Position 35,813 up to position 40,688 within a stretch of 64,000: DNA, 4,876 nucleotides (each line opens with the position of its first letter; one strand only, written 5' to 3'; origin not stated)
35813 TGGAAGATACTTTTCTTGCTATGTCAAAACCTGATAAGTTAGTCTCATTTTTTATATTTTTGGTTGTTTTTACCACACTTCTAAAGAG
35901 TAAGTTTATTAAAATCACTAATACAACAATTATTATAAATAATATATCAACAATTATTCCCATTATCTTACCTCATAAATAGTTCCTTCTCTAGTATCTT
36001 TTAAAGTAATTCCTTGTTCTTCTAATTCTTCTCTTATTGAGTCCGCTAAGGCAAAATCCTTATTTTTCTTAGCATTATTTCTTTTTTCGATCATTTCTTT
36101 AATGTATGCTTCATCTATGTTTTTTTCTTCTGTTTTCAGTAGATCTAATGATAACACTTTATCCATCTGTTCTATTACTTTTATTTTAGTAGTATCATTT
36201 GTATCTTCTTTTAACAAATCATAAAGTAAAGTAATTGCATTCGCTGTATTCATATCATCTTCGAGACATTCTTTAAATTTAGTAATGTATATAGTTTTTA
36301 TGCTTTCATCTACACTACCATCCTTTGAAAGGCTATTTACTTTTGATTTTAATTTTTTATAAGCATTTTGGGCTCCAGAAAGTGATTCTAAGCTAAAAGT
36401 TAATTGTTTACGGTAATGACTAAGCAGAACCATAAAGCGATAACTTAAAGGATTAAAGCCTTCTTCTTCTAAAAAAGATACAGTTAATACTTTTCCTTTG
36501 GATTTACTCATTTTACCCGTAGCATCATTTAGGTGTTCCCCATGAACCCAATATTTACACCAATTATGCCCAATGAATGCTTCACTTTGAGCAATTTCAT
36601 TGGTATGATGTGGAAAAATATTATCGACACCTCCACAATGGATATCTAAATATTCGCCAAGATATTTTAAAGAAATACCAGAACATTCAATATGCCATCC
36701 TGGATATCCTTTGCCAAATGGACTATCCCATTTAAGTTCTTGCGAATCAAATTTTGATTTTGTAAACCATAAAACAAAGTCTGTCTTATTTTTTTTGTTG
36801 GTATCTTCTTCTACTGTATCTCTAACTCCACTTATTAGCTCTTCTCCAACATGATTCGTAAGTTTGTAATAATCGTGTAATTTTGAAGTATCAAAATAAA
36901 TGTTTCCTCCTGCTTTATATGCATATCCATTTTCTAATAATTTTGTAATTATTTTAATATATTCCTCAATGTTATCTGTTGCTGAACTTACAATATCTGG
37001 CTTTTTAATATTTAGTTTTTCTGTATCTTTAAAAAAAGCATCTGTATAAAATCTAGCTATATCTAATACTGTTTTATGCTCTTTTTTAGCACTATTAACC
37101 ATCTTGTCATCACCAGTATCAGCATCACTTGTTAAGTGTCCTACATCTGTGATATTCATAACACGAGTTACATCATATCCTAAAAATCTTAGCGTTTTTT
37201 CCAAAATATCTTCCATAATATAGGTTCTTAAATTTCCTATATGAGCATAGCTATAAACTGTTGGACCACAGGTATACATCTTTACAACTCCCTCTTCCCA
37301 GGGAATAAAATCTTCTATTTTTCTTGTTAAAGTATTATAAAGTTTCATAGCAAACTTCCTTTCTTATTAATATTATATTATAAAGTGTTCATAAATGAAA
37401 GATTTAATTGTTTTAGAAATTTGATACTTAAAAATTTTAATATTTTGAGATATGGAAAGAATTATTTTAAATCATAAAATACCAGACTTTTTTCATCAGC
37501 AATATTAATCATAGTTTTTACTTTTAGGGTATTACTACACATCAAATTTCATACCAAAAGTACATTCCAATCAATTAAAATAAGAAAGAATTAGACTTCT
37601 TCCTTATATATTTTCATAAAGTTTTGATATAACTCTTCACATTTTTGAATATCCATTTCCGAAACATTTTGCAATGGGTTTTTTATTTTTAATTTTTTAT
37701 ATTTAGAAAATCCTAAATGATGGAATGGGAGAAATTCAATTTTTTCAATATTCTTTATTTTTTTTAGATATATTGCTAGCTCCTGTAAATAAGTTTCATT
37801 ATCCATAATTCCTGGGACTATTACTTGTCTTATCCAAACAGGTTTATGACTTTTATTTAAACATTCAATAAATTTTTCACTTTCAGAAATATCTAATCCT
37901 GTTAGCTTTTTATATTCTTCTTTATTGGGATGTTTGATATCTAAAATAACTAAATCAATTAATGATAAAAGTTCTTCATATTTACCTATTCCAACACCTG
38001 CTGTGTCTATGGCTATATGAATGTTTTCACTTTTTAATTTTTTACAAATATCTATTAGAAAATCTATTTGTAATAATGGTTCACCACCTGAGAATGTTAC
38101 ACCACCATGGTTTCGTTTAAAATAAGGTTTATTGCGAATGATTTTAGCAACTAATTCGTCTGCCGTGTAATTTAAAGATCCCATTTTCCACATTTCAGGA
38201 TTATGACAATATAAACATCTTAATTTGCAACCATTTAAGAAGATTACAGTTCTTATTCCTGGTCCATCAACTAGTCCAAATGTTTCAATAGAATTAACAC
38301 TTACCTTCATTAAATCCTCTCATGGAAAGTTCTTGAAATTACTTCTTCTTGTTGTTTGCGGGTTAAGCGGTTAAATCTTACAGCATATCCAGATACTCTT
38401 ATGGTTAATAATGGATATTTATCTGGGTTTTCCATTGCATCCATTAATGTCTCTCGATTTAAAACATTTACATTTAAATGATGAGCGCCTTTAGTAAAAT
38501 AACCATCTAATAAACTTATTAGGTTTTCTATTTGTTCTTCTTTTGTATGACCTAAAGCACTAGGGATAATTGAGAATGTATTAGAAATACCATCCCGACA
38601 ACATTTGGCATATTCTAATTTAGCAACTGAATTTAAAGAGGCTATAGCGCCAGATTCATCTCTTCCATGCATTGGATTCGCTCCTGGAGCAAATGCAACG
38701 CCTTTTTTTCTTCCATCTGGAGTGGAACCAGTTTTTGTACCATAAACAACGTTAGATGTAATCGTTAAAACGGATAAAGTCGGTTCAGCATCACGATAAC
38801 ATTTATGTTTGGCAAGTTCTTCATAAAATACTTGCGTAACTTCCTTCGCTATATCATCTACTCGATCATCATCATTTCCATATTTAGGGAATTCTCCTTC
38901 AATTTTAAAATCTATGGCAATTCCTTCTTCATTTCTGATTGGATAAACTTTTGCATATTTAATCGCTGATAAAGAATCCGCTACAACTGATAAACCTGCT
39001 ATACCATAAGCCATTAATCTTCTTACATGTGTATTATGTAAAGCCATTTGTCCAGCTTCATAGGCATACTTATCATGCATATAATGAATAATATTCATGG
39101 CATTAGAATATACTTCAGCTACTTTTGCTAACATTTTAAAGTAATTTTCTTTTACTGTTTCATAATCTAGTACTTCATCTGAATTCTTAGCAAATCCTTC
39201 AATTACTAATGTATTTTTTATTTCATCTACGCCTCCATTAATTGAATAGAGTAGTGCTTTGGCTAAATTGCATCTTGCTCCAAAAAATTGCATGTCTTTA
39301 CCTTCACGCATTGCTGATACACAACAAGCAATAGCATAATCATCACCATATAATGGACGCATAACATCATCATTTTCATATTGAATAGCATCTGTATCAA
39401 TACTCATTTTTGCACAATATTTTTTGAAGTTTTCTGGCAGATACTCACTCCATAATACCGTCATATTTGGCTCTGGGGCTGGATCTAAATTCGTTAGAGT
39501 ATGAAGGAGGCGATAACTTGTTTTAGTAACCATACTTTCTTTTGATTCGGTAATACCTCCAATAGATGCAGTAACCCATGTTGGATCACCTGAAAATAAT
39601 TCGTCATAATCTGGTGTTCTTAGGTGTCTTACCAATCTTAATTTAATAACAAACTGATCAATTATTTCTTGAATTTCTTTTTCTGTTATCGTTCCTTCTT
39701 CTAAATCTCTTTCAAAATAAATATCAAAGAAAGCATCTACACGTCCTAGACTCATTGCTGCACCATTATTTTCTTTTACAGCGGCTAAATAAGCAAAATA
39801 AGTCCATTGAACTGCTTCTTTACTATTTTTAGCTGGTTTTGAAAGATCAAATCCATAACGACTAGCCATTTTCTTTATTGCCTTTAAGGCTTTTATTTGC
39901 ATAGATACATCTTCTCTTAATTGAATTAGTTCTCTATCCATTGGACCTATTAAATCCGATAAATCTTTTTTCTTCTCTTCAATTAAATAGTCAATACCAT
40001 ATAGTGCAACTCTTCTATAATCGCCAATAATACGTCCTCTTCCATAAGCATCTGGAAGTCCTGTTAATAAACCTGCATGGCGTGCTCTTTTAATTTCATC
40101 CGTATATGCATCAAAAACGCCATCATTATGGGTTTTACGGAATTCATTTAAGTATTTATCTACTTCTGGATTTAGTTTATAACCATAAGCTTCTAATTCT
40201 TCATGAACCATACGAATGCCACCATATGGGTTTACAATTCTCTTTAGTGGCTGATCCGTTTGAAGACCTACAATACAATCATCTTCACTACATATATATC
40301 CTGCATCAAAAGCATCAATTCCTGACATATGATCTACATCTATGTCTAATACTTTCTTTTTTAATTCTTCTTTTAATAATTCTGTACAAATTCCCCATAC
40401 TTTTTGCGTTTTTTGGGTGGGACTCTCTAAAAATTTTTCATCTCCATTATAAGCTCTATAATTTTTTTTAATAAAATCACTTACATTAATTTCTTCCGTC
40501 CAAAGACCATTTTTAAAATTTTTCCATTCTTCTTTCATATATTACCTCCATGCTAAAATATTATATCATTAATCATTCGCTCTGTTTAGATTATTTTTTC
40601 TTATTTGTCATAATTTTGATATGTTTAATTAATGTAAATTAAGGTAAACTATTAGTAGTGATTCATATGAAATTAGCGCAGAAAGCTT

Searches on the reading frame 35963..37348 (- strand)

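Call 63: search_protein_families(library=ncbifam, proteins=[window:35963-37348:-])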
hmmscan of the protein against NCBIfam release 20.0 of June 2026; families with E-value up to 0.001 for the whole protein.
window:35963-37348:- (461 aa): 8 families
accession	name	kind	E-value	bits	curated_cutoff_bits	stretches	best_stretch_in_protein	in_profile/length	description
NF011108.0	PRK14536.1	equivalog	5.2e-174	579.6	780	1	1-458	3-487/490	cysteine--tRNA ligase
TIGR00435.1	cysS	equivalog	4.5e-139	464.5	340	1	1-458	1-463/466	cysteine--tRNA ligase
NF011107.0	PRK14534.1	equivalog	1.9e-130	436.1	744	1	1-456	3-476/481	cysteine--tRNA ligase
TIGR03447.1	mycothiol_MshC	equivalog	2.2e-61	207.9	485.1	1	2-387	19-390/411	cysteine--1-D-myo-inosityl 2-amino-2-deoxy-alpha-D-glucopyranoside ligase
TIGR00398.1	metG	equivalog_domain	7.4e-07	28.3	336.35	1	34-157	13-127/530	methionine--tRNA ligase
TIGR00456.1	argS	equivalog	1.6e-05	23.5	261.65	1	36-131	128-227/569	arginine--tRNA ligase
NF009687.0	PRK13208.1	equivalog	8.6e-05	20.9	738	0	262-335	517-589/801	valine--tRNA ligase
NF001100.0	PRK00133.1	equivalog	0.00018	20.2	587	0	33-155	18-131/676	methionine--tRNA ligase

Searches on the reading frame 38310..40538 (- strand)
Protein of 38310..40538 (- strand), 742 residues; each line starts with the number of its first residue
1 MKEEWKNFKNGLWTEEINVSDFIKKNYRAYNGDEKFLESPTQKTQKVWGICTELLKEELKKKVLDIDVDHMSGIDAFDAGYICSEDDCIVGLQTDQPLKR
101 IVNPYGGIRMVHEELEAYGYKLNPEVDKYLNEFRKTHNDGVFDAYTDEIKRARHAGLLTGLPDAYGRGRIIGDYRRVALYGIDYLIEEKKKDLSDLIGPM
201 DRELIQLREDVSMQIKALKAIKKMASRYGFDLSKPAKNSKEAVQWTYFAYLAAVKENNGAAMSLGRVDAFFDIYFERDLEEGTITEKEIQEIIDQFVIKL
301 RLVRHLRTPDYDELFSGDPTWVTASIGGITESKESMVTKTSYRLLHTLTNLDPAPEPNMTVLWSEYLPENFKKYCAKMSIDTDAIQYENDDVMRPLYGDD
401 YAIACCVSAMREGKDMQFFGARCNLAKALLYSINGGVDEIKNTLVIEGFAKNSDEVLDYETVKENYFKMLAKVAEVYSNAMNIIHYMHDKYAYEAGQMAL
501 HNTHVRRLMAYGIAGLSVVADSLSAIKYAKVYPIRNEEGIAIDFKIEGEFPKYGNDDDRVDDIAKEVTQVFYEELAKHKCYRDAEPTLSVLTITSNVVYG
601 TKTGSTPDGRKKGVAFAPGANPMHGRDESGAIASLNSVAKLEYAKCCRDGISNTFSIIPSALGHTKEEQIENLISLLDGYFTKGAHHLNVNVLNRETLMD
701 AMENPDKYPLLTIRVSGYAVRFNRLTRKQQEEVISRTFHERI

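Call 63: search_protein_families(library=ncbifam, proteins=[window:38310-40538:-])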
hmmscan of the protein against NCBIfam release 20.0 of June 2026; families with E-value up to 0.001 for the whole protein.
window:38310-40538:- (742 aa): 12 families
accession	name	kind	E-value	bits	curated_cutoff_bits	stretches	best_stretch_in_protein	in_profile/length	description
TIGR01255.1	pyr_form_ly_1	equivalog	0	1201.5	994.2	1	5-741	2-743/744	formate C-acetyltransferase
TIGR01774.1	PFL2-3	subfamily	8.8e-74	249.1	678.2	2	548-739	595-784/786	formate C-acetyltransferase/glycerol dehydratase family glycyl radical enzyme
NF007437.0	PRK09983.1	equivalog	2e-50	171.7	1109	2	537-740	563-764/765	formate C-acetyltransferase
NF043068.1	glycl_HYPD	equivalog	2.3e-50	171.5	1100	1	233-739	245-782/784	trans-4-hydroxy-L-proline dehydratase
NF048011.1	SfplDhtHpsGDes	equivalog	1.9e-43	148.8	1000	1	220-740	263-820/821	(2S)-3-sulfopropanediol dehydratase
NF033715.1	glycyl_HPDL_Lrg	equivalog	5.5e-42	143.6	1150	2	550-740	713-900/901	4-hydroxyphenylacetate decarboxylase large subunit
NF033718.1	indole_decarb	equivalog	1.7e-41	142.3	1100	2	549-739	679-866/868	indoleacetate decarboxylase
TIGR04394.1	choline_CutC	equivalog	3e-40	138.5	1050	1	233-741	250-788/789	choline trimethylamine-lyase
NF038360.1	rad_fix_GrcA3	exception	8e-39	131.6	158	1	666-742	2-78/78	autonomous glycyl radical cofactor GrcA3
NF048009.1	SfplDhtHpfGKleb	equivalog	3.4e-35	121.4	1000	2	551-737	633-820/824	(2S)-3-sulfopropanediol dehydratase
NF008341.1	PRK11127.1-1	equivalog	6.1e-28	96.6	145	1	682-740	20-78/80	autonomous glycyl radical cofactor GrcA2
TIGR04365.1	spare_glycyl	equivalog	7.3e-26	90.9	170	1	681-741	65-125/126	autonomous glycyl radical cofactor GrcA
